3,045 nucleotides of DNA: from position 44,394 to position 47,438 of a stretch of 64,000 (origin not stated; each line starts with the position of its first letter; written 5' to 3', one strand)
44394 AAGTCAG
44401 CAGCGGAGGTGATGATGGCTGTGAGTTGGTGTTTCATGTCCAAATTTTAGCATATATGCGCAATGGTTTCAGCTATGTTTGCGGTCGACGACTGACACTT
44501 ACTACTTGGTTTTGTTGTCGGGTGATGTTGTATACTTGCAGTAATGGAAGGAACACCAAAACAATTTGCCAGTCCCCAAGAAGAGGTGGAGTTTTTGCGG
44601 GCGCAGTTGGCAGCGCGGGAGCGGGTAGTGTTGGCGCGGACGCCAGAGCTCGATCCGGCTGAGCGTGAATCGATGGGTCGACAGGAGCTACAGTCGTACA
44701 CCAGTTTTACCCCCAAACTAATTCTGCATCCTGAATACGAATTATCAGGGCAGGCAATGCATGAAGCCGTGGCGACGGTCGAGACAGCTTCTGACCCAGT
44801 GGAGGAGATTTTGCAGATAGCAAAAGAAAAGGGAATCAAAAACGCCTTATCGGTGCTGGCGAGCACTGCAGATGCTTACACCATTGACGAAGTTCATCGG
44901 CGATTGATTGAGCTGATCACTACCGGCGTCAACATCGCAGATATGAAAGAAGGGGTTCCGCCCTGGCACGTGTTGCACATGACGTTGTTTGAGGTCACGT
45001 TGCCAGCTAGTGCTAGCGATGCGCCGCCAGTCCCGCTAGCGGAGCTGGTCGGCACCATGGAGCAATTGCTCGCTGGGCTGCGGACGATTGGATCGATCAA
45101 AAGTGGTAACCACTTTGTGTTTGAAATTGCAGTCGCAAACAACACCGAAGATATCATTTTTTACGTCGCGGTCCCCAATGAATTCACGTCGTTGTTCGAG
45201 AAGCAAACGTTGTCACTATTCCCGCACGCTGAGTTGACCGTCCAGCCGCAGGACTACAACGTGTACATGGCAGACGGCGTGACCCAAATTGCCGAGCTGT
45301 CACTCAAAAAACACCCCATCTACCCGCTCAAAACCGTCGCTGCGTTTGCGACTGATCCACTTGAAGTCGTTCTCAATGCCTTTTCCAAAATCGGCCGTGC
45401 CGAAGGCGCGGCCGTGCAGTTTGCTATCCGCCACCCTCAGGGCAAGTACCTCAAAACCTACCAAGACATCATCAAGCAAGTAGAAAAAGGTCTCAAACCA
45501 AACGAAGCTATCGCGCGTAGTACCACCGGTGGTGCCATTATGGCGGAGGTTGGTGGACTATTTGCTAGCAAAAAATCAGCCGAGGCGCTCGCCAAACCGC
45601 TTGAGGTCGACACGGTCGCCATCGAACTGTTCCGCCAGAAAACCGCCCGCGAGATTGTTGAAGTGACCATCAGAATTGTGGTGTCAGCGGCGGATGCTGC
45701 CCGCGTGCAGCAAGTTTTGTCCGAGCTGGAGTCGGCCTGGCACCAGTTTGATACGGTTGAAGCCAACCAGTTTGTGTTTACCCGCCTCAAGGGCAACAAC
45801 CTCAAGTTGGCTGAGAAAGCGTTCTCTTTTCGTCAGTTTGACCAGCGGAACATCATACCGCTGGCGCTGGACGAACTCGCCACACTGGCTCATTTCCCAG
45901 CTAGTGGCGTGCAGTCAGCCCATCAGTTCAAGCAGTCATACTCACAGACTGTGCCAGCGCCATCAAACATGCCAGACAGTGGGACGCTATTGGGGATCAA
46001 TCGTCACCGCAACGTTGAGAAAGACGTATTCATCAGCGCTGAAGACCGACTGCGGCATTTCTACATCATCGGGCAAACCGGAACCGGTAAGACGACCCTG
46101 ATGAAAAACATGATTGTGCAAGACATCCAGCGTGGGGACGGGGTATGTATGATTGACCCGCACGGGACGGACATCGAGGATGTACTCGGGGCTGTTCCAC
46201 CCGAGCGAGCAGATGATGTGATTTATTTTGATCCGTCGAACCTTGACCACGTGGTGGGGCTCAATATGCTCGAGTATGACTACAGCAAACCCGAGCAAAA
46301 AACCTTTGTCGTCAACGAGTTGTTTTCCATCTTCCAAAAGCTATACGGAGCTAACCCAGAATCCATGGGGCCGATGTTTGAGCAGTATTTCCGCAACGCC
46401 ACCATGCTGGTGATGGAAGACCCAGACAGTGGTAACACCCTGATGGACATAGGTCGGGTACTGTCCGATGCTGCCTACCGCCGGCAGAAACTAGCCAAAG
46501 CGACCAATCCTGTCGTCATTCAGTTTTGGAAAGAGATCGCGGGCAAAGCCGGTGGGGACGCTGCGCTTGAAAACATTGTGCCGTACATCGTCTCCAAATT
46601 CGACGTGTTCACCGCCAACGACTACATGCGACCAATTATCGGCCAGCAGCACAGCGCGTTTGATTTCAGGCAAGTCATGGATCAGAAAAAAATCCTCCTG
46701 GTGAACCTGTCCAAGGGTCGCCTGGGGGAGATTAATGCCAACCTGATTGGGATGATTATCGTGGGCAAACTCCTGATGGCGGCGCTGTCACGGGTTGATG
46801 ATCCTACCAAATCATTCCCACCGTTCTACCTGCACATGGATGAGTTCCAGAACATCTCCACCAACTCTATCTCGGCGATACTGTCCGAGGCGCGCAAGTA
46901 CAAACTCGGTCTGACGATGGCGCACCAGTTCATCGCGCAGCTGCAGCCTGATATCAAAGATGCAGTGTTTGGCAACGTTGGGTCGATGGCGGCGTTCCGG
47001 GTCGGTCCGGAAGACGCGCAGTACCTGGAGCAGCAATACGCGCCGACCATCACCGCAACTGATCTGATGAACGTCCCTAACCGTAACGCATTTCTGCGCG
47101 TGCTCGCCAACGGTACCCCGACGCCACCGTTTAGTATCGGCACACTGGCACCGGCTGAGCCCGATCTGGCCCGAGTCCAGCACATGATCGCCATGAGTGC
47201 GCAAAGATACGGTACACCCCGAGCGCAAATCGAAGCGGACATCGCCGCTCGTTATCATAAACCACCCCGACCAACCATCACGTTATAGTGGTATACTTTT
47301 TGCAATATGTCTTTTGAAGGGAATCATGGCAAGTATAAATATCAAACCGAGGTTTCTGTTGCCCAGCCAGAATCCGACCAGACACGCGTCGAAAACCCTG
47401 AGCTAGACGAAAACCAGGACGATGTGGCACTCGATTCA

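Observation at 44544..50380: Anchorless VirD4/TraD-like coupling ATPase with a novel 430-aa N-domain, co-transcribed with an acidic protein and a (PT)n-linker protein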

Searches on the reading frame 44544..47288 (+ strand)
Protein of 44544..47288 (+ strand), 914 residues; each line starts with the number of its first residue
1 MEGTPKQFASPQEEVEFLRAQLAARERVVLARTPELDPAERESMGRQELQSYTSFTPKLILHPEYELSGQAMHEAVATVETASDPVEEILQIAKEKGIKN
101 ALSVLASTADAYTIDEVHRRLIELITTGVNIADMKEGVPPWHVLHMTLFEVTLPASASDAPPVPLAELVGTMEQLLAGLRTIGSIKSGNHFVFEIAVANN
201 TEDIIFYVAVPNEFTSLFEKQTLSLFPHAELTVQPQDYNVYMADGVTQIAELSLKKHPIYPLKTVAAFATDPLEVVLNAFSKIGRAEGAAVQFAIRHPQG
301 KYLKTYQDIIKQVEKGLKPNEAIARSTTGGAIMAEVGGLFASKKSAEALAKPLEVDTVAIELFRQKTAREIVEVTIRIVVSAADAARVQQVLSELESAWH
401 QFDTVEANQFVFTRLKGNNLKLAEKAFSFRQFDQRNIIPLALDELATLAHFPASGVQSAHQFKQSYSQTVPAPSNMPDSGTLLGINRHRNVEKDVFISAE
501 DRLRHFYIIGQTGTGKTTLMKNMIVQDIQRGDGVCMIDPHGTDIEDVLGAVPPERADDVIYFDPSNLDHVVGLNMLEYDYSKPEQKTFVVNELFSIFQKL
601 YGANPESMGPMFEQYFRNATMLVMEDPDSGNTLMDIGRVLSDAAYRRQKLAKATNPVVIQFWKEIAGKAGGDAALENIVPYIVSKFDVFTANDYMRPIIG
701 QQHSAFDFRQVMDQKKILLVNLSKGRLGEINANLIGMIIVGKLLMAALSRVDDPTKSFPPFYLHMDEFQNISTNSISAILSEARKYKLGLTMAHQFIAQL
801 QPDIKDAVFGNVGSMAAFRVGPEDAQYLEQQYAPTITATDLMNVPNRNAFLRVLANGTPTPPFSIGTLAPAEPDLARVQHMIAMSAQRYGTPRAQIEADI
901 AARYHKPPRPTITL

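Call 3: search_protein_families(library=pfam, proteins=[window:44544-47288:+], max_evalue=0.1)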
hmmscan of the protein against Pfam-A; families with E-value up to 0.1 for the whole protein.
window:44544-47288:+ (914 aa): 15 families
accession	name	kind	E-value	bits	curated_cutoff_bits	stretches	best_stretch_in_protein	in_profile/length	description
PF01935.23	DUF87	-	3.2e-07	31.1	23.2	1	494-619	13-123/220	Helicase HerA, central domain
PF10412.15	TrwB_AAD_bind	-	5.7e-07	29.2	20.5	1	502-545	14-57/387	Type IV secretion-system coupling protein DNA-binding domain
PF02534.20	T4SS-DNA_transf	-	9e-06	25.2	20.1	1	503-801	44-345/468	Type IV secretory system Conjugative DNA transfer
PF13401.12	AAA_22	-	0.00013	22.8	27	1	505-549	7-52/130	AAA domain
PF20720.3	nSTAND3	-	0.00077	19.6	27.2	1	504-563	18-72/155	Novel STAND NTPase 3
PF12696.13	TraG-D_C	-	0.0019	18.5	22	1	760-801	1-43/126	TraM recognition site of TraD and TraG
PF25199.1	nSTAND_NTPase5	-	0.0023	18.2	34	1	498-547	36-86/145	Novel STAND NTPase 5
PF03205.20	MobB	-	0.0032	17.8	26.6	1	507-542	3-38/133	Molybdopterin guanine dinucleotide synthesis protein B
PF13191.12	AAA_16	-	0.0085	17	32.6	0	500-522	21-43/167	AAA ATPase domain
PF04851.21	ResIII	-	0.01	16.2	22.5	0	500-525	20-45/164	Type III restriction enzyme, res subunit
PF01580.24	FtsK_SpoIIIE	-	0.016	15.1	24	0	492-525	27-61/221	FtsK/SpoIIIE family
PF02304.21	Phage_B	-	0.042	15.3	27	0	385-436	36-87/109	Scaffold protein B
PF06745.19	ATPase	-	0.067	13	26.6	0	504-537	20-54/231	KaiC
PF00005.33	ABC_tran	-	0.069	14.2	25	0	506-529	14-36/137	ABC transporter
PF24389.1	ORC-CDC6-like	-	0.081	12.1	27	0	502-526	31-55/571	ORC-CDC6-like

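Call 4: search_protein_families(library=ncbifam, proteins=[window:44544-47288:+], max_evalue=0.1)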
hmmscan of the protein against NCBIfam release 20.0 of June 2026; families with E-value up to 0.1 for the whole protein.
window:44544-47288:+ (914 aa): 16 families
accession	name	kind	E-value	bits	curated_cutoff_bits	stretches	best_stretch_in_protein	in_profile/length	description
TIGR03743.1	SXT_TraD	subfamily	7.5e-15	54.4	366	1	482-541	157-213/636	conjugative transfer system coupling protein TraD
TIGR03754.1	conj_TOL_TraD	equivalog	2.9e-10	39.3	647.55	1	456-542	137-219/643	type IV conjugative transfer system coupling protein TraD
NF045973.1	conju_CD1115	equivalog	2.2e-08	33.4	250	1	487-821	8-358/442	VirD4-like conjugal transfer protein, CD1115 family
NF041447.1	TrbC_conju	equivalog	7.3e-08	31.3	800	1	476-540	101-166/685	F-type conjugative transfer protein TrbC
NF045975.1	VirB4_plasma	equivalog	1.1e-05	23.4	590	1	480-540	490-552/894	Mbov_0397 family ICE element conjugal transfer ATPase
NF053655.1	CedD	equivalog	4.6e-05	22.3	600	1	483-542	201-260/527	DNA-translocating ATPase CedD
TIGR02759.1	TraD_Ftype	equivalog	0.00047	19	521.35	1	497-542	170-215/566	type IV conjugative transfer system coupling protein TraD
TIGR03880.1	KaiC_arch_3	hypoth_equivalog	0.0012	18.5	249.45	1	506-537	19-50/224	KaiC domain-containing protein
NF041326.1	Bacteroid_MobC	subfamily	0.0046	15.4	900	0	764-828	461-529/655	conjugal transfer protein MobC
TIGR00929.1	VirB4_CagE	subfamily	0.0059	14.9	643.1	1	502-526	436-460/792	VirB4 family type IV secretion/conjugal transfer ATPase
TIGR02746.1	TraC-F-type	equivalog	0.0086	14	567.05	1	477-538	405-465/800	type IV secretion system protein TraC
NF009186.0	PRK12534.1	equivalog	0.031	14.1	267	0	356-417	23-85/187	RNA polymerase sigma factor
TIGR02673.1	FtsE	equivalog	0.032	13.9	264.85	0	505-537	30-61/214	cell division ATP-binding protein FtsE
NF040819.1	helicase_HerA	equivalog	0.042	12.3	970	0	503-544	156-198/561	DNA double-strand break repair helicase HerA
NF040713.1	ZapE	equivalog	0.048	12.9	140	1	488-523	37-72/344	cell division protein ZapE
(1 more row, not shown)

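Call 5: find_homologous_proteins(query=window:44544-47288:+)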
Query window:44544-47288:+ (914 aa): 668 proteins with E <= 0.001 among 8000 candidates; the best 120 are listed.
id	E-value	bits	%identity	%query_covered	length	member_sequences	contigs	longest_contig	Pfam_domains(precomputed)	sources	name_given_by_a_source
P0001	0.0e+0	2039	100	100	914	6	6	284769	PF26449.1,PF10412.16,PF01935.24,PF02534.21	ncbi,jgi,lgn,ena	-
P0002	0.0e+0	1721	83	100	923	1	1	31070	PF26449.1,PF10412.16,PF01935.24,PF02534.21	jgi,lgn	jgi:hypothetical protein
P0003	0.0e+0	1718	83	100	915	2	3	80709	PF26449.1,PF10412.16,PF01935.24,PF02534.21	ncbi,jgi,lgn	ncbi:MAG: hypothetical protein ACI9SY_000003 [Candidatus Paceibacteria bacterium]|jgi:hypothetical p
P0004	0.0e+0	1714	83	100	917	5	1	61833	PF26449.1,PF10412.16,PF01935.24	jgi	jgi:hypothetical protein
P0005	0.0e+0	1713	82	100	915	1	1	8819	PF26449.1,PF10412.16,PF01935.24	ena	-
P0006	0.0e+0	1711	82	100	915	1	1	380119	PF26449.1,PF01935.24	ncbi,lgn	-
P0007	0.0e+0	1698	83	99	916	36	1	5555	PF26449.1,PF10412.16,PF01935.24,PF02534.21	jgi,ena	-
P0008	0.0e+0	1695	82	100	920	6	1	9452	PF26449.1,PF01935.24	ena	-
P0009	0.0e+0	1682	81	100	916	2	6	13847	PF26449.1,PF10412.16,PF01935.24,PF02534.21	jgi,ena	-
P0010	0.0e+0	1679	81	100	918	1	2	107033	PF26449.1,PF10412.16,PF01935.24,PF02534.21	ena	-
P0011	0.0e+0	1671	80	100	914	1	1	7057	PF26449.1,PF10412.16,PF01935.24,PF02534.21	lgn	-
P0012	0.0e+0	1652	81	100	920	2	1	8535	PF26449.1,PF10412.16,PF01935.24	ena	-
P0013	0.0e+0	1643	80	100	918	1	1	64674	PF26449.1,PF10412.16,PF01935.24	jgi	jgi:hypothetical protein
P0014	0.0e+0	1642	79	100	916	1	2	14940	PF26449.1,PF01935.24,PF02534.21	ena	-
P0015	0.0e+0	1588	77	99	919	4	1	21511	PF26449.1,PF01935.24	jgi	-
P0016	0.0e+0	1545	75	99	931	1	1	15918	PF26449.1,PF01935.24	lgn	-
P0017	0.0e+0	1541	75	99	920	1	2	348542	PF26449.1,PF10412.16,PF01935.24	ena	-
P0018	0.0e+0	1535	74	99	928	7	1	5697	PF26449.1,PF10412.16,PF01935.24,PF02534.21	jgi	jgi:hypothetical protein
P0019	0.0e+0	1526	74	99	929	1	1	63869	PF26449.1,PF10412.16,PF01935.24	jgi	-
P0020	0.0e+0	1523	74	99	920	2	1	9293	PF26449.1,PF10412.16,PF01935.24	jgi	jgi:hypothetical protein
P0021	0.0e+0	1520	73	99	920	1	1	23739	PF26449.1,PF10412.16,PF01935.24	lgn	-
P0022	0.0e+0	1520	74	99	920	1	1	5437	PF26449.1,PF10412.16,PF01935.24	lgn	-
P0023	0.0e+0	1517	74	100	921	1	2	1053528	PF26449.1,PF10412.16,PF01935.24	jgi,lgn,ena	-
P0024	0.0e+0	1516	74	99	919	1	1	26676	PF26449.1,PF01935.24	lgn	-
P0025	0.0e+0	1511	74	99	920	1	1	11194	PF26449.1,PF10412.16,PF01935.24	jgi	jgi:hypothetical protein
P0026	0.0e+0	1493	73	99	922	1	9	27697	PF26449.1,PF01935.24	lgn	-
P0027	0.0e+0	1490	73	99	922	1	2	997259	PF26449.1,PF10412.16,PF01935.24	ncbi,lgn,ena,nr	ncbi:type IV secretion system DNA-binding domain-containing protein [Candidatus Nomurabacteria bacte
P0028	0.0e+0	1487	72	99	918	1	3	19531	PF26449.1,PF10412.16,PF01935.24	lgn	-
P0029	0.0e+0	1482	72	99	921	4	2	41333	PF26449.1,PF01935.24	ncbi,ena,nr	ncbi:type IV secretion system DNA-binding domain-containing protein [Candidatus Kaiserbacteria bacte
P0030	0.0e+0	1465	71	99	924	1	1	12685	PF26449.1,PF01935.24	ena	-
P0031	0.0e+0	1462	72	99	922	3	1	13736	PF26449.1,PF01935.24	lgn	-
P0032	0.0e+0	1445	70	99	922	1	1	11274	PF26449.1,PF01935.24,PF01580.25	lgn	-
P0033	0.0e+0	1443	70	99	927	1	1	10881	PF26449.1,PF10412.16,PF01935.24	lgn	-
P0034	0.0e+0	1439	70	99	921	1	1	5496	PF26449.1,PF10412.16,PF01935.24,PF02534.21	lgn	-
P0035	0.0e+0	1438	69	99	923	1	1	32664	PF26449.1,PF10412.16,PF01935.24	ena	-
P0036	0.0e+0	1435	69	99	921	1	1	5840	PF26449.1,PF10412.16,PF01935.24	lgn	-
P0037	0.0e+0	1434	70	99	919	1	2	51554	PF26449.1,PF10412.16,PF01935.24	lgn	-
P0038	0.0e+0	1434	71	98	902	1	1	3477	PF26449.1,PF01935.24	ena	-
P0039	0.0e+0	1428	70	99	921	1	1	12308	PF26449.1,PF10412.16,PF01935.24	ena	-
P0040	0.0e+0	1423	69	99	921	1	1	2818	PF26449.1,PF10412.16,PF01935.24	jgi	jgi:Helicase HerA, central domain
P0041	0.0e+0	1422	69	99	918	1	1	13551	PF26449.1,PF10412.16,PF01935.24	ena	-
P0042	0.0e+0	1419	68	99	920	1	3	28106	PF26449.1,PF01935.24,PF02534.21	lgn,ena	-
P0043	0.0e+0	1418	69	99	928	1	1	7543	PF26449.1,PF10412.16,PF01935.24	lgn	-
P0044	0.0e+0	1418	68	99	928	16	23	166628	PF26449.1,PF01935.24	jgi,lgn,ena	-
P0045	0.0e+0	1418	69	99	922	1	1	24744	PF26449.1,PF01935.24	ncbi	-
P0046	0.0e+0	1418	69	99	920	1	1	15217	PF26449.1,PF01935.24,PF02534.21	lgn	-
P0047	0.0e+0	1417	70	99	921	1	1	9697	PF26449.1,PF01935.24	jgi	-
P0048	0.0e+0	1412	69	100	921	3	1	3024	PF26449.1,PF10412.16,PF01935.24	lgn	-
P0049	0.0e+0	1411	69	99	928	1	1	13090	PF26449.1,PF10412.16,PF01935.24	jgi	jgi:hypothetical protein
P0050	0.0e+0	1409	68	99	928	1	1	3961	PF26449.1,PF10412.16,PF01935.24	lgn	-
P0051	0.0e+0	1408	68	99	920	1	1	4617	PF26449.1,PF01935.24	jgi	-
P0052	0.0e+0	1407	69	99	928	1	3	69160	PF26449.1,PF10412.16,PF01935.24,PF04851.22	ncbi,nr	ncbi:MAG: type IV secretion system DNA-binding domain-containing protein [Candidatus Pacebacteria ba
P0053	0.0e+0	1406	68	99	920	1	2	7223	PF26449.1,PF01935.24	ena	-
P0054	0.0e+0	1406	68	99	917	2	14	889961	PF26449.1,PF01935.24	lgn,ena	-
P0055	0.0e+0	1403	67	99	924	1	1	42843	PF26449.1,PF01935.24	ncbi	-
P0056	0.0e+0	1402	68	99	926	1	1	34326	PF26449.1,PF01935.24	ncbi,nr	ncbi:MAG: type IV secretion system DNA-binding domain-containing protein [Candidatus Pacebacteria ba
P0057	0.0e+0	1401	68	99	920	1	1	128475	PF26449.1,PF10412.16,PF01935.24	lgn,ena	-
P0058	0.0e+0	1401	68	99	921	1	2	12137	PF26449.1,PF01935.24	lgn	-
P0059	0.0e+0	1399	69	99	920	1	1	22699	PF26449.1,PF01935.24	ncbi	-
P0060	0.0e+0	1399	70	99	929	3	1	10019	PF26449.1,PF10412.16,PF01935.24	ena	-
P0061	0.0e+0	1398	67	99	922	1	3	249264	PF26449.1,PF01935.24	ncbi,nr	ncbi:ATP-binding protein [Candidatus Nomurabacteria bacterium]|nr:DUF87 domain-containing protein [C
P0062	0.0e+0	1397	68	99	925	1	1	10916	PF26449.1,PF10412.16,PF01935.24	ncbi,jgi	-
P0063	0.0e+0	1397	67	99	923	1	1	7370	PF26449.1,PF01935.24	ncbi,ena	-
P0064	0.0e+0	1397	68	99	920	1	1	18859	PF26449.1,PF01935.24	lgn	-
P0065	0.0e+0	1394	73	92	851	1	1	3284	PF26449.1,PF01935.24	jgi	-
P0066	0.0e+0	1394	68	100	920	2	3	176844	PF26449.1,PF01935.24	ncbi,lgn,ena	ncbi:MAG: DUF87 domain-containing protein [Patescibacteria group bacterium]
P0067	0.0e+0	1392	67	99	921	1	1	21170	PF26449.1,PF01935.24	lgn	-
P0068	0.0e+0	1392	68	99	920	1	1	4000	PF26449.1,PF01935.24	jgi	jgi:hypothetical protein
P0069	0.0e+0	1388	68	100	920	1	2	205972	PF26449.1,PF01935.24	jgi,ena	-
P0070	0.0e+0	1387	67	99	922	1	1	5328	PF26449.1,PF10412.16,PF01935.24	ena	-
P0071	0.0e+0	1387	68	99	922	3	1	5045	PF26449.1,PF01935.24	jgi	-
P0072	0.0e+0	1385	67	99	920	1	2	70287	PF26449.1,PF01935.24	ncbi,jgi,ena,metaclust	metaclust:\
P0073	0.0e+0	1385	67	99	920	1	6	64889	PF26449.1,PF01935.24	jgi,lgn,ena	-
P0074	0.0e+0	1384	67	99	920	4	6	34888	PF26449.1,PF01935.24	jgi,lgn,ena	jgi:hypothetical protein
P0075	0.0e+0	1383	67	99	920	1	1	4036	PF26449.1,PF01935.24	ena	-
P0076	0.0e+0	1383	68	99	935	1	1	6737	PF26449.1,PF10412.16,PF01935.24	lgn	-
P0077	0.0e+0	1382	66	99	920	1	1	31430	PF26449.1,PF01935.24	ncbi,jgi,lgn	ncbi:MAG: hypothetical protein RLZZ230_193 [Candidatus Parcubacteria bacterium]|jgi:hypothetical pro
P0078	0.0e+0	1380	66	99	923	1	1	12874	PF26449.1,PF01935.24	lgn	-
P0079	0.0e+0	1380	66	99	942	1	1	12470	PF26449.1,PF01935.24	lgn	-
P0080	0.0e+0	1379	67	99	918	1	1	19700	PF26449.1,PF01935.24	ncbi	-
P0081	0.0e+0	1379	68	99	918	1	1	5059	PF26449.1,PF10412.16,PF01935.24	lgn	-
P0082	0.0e+0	1379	66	100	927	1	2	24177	PF26449.1,PF10412.16,PF01935.24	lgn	-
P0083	0.0e+0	1379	68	99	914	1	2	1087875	PF26449.1,PF10412.16,PF01935.24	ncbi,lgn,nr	ncbi:MAG: type IV secretion system DNA-binding domain-containing protein [Candidatus Nomurabacteria 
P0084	0.0e+0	1379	67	99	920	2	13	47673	PF26449.1,PF01935.24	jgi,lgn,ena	jgi:hypothetical protein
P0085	0.0e+0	1378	66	99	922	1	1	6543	PF26449.1,PF10412.16,PF01935.24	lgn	-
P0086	0.0e+0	1377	68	99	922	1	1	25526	PF26449.1,PF01935.24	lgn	-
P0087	0.0e+0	1376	67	99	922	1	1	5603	PF26449.1,PF01935.24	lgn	-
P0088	0.0e+0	1376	66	99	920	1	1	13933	PF26449.1,PF01935.24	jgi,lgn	jgi:hypothetical protein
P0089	0.0e+0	1375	67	100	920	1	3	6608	PF26449.1,PF01935.24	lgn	-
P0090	0.0e+0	1375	66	100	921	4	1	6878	PF26449.1,PF01935.24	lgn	-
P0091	0.0e+0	1374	66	99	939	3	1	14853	PF26449.1,PF01935.24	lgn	-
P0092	0.0e+0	1373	67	99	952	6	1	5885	PF26449.1,PF01935.24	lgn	-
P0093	0.0e+0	1369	66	99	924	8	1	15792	PF26449.1,PF01935.24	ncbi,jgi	ncbi:MAG: hypothetical protein RL097_440 [Candidatus Parcubacteria bacterium]|jgi:hypothetical prote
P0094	0.0e+0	1369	67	99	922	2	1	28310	PF26449.1,PF01935.24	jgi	jgi:hypothetical protein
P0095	0.0e+0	1367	67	100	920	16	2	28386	PF26449.1,PF10412.16,PF01935.24,PF13401.13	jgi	-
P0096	0.0e+0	1366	66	99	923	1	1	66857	PF26449.1,PF10412.16,PF01935.24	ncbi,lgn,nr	ncbi:MAG: type IV secretion system DNA-binding domain-containing protein [Candidatus Pacebacteria ba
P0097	0.0e+0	1366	67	99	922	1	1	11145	PF26449.1,PF01935.24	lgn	-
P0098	0.0e+0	1366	67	99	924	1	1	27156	PF26449.1,PF01935.24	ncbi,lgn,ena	-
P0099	0.0e+0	1365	66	99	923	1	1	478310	PF26449.1,PF10412.16,PF01935.24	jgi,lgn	jgi:hypothetical protein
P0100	0.0e+0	1364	66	99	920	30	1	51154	PF26449.1,PF01935.24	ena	-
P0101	0.0e+0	1362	65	99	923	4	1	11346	PF26449.1,PF01935.24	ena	-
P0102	0.0e+0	1362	66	99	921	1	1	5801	PF26449.1,PF01935.24,PF02534.21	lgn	-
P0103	0.0e+0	1362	67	100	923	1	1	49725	PF26449.1,PF01935.24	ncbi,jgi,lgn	-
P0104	0.0e+0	1361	66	99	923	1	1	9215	PF26449.1,PF01935.24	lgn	-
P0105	0.0e+0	1361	66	99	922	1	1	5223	PF26449.1,PF01935.24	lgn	-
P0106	0.0e+0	1361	66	99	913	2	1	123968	PF10412.16,PF01935.24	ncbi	ncbi:MAG: type IV secretion system DNA-binding domain-containing protein [Candidatus Paceibacterota 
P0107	0.0e+0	1360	66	100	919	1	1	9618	PF26449.1,PF01935.24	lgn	-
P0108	0.0e+0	1360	67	99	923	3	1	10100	PF26449.1,PF10412.16,PF01935.24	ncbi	-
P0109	0.0e+0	1360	65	100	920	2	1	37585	PF26449.1,PF01935.24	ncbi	-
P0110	0.0e+0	1358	65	99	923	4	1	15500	PF26449.1,PF10412.16,PF01935.24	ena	-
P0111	0.0e+0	1357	66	99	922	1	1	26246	PF26449.1,PF10412.16,PF01935.24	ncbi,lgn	-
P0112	0.0e+0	1356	67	99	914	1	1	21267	PF26449.1,PF10412.16,PF01935.24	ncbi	-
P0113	0.0e+0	1356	65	99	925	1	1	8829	PF26449.1,PF01935.24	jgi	jgi:Helicase HerA, central domain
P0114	0.0e+0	1356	66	100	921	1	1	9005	PF26449.1,PF01935.24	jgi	jgi:transposase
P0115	0.0e+0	1356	65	99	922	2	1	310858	PF26449.1,PF01935.24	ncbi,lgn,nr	ncbi:DUF87 domain-containing protein [Candidatus Nomurabacteria bacterium]|nr:DUF87 domain-containin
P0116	0.0e+0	1355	67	99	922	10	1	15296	PF26449.1,PF10412.16,PF01935.24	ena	-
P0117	0.0e+0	1355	67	99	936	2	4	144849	PF26449.1,PF10412.16,PF01935.24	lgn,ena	-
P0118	0.0e+0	1355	65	99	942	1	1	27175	PF26449.1,PF01935.24,PF13401.13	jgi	jgi:hypothetical protein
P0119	0.0e+0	1354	66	99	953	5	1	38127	PF26449.1,PF01935.24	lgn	-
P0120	0.0e+0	1354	64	100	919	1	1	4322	PF26449.1,PF01935.24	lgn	-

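Call 6: search_solved_structures(query=window:44544-47288:+, max_evalue=1, show_alignments=2)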
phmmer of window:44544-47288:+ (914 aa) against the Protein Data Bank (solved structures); distinct sequences matched with E-value up to 1: 5.
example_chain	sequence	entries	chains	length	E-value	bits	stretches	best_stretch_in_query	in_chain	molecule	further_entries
1gl6_A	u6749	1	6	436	0.0082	17.3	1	501-542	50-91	ATPASE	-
1e9r_A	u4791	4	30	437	0.0082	17.3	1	501-542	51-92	CONJUGAL TRANSFER PROTEIN TRWB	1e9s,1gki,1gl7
9k6o_A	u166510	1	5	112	0.39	11.8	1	77-116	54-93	C5-Zn1-HEHE-1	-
6ykm_A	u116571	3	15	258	0.75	10.9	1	124-160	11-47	Chemotaxis protein MotA, putative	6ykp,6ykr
9x1l_A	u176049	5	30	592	0.91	10.6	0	496-543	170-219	DNA helicase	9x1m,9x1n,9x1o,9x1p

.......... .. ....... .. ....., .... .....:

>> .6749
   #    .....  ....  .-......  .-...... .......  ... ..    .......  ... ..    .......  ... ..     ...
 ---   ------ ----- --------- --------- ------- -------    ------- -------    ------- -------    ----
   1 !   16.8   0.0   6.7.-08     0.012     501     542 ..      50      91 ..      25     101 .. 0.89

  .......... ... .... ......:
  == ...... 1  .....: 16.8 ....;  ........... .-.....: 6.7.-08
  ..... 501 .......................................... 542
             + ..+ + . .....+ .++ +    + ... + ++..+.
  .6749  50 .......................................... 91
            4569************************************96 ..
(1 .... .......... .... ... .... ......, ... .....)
